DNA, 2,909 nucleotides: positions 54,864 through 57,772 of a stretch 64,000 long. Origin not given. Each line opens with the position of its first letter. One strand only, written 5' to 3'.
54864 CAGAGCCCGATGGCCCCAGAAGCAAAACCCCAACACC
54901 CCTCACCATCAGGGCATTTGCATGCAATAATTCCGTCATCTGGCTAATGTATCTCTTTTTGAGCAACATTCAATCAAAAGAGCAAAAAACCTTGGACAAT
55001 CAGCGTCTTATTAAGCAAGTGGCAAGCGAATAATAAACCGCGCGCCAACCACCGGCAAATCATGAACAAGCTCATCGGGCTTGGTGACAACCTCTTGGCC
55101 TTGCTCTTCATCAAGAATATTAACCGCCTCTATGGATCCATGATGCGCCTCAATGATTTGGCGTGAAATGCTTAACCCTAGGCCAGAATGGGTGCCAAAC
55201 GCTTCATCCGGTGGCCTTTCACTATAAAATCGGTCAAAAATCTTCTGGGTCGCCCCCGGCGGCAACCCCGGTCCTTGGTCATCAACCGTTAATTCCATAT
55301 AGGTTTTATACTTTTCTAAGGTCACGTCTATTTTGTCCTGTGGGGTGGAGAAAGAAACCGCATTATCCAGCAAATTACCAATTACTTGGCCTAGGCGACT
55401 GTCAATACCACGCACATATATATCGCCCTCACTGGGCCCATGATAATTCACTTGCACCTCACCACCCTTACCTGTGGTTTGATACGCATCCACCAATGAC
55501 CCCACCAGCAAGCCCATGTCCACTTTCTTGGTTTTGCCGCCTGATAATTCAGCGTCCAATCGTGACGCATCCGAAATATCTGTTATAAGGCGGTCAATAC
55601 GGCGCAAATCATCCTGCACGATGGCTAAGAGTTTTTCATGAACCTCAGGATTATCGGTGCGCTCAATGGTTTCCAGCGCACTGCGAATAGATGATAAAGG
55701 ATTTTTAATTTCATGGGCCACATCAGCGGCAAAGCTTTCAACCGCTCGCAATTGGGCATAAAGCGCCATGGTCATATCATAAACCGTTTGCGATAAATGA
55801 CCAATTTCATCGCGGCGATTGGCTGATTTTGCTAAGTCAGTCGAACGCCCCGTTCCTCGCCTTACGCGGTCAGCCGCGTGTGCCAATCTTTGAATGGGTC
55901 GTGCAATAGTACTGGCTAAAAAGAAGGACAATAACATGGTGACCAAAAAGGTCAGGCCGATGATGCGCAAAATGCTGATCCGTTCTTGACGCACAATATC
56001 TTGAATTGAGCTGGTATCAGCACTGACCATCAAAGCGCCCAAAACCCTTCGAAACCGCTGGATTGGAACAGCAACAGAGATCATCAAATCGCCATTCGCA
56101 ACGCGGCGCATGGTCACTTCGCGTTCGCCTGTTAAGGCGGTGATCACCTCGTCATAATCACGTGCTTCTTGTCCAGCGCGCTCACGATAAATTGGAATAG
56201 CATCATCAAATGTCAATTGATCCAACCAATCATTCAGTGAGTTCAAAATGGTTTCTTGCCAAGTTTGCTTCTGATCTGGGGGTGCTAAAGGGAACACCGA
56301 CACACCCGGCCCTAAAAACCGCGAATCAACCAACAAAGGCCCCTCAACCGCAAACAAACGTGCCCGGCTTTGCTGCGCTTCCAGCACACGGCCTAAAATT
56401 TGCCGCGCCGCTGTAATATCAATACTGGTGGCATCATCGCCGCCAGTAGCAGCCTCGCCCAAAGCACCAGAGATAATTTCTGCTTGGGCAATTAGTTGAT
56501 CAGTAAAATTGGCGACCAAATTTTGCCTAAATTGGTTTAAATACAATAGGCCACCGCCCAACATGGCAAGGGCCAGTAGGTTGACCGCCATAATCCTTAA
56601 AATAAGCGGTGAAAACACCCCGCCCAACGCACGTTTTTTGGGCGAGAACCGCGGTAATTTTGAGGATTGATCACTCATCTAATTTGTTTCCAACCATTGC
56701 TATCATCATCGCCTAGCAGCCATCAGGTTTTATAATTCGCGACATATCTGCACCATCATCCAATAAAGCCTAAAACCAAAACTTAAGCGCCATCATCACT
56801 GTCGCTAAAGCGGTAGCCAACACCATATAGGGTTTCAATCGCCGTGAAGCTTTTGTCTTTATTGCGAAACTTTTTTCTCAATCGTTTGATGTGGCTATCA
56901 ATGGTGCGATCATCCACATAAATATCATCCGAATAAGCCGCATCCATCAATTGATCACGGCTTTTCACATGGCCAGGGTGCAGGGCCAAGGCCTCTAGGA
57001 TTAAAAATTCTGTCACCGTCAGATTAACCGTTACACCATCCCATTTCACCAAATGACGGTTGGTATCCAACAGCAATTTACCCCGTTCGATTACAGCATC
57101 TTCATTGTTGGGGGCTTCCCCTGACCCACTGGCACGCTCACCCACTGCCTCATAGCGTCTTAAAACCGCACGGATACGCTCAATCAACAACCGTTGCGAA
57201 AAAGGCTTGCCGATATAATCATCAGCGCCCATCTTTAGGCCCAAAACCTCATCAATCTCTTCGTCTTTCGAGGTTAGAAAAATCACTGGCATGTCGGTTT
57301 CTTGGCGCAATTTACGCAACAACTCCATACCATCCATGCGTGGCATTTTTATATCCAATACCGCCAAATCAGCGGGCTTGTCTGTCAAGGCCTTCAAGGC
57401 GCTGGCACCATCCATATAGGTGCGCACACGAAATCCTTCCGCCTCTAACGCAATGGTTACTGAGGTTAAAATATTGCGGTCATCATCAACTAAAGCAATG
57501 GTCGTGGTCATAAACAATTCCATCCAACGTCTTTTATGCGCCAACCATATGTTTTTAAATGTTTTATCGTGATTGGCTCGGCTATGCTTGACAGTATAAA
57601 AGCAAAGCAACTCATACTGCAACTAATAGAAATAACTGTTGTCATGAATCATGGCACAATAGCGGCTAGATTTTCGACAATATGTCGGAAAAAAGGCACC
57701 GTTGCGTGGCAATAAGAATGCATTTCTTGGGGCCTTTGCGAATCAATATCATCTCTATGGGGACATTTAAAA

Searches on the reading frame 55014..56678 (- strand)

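Call 73: search_protein_families(library=pfam, proteins=[window:55014-56678:-], max_evalue=0.0001)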
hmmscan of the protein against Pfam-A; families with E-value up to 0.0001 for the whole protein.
window:55014-56678:- (555 aa): 5 families
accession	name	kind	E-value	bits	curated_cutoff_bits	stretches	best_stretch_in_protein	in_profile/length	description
PF02518.31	HATPase_c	-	1.2e-22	80.9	26.4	1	427-554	4-109/111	Histidine kinase-, DNA gyrase B-, and HSP90-like ATPase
PF13756.12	Stimulus_sens_1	-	8.5e-18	65.3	29.8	1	90-196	5-111/111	Stimulus-sensing domain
PF00512.31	HisKA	-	1.4e-16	60.7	26.9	1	314-377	3-66/66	His Kinase A (phospho-acceptor) domain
PF13755.11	Sensor_TM1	-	4.1e-14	52.5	26.6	1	20-75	7-62/68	Sensor N-terminal transmembrane domain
PF00672.30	HAMP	-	7.6e-09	36.2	25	1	253-305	1-50/53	HAMP domain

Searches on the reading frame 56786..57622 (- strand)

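Call 73: search_protein_families(library=pfam, proteins=[window:56786-57622:-], max_evalue=0.0001)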
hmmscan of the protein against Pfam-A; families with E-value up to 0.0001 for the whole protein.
window:56786-57622:- (279 aa): 2 families
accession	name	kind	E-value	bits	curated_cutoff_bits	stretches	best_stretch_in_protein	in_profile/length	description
PF00072.30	Response_reg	-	6.8e-29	100.7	30.2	1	42-151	1-111/111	Response regulator receiver domain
PF00486.34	Trans_reg_C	-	2.4e-23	82.4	26.2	1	198-272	3-77/77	Transcriptional regulatory protein, C terminal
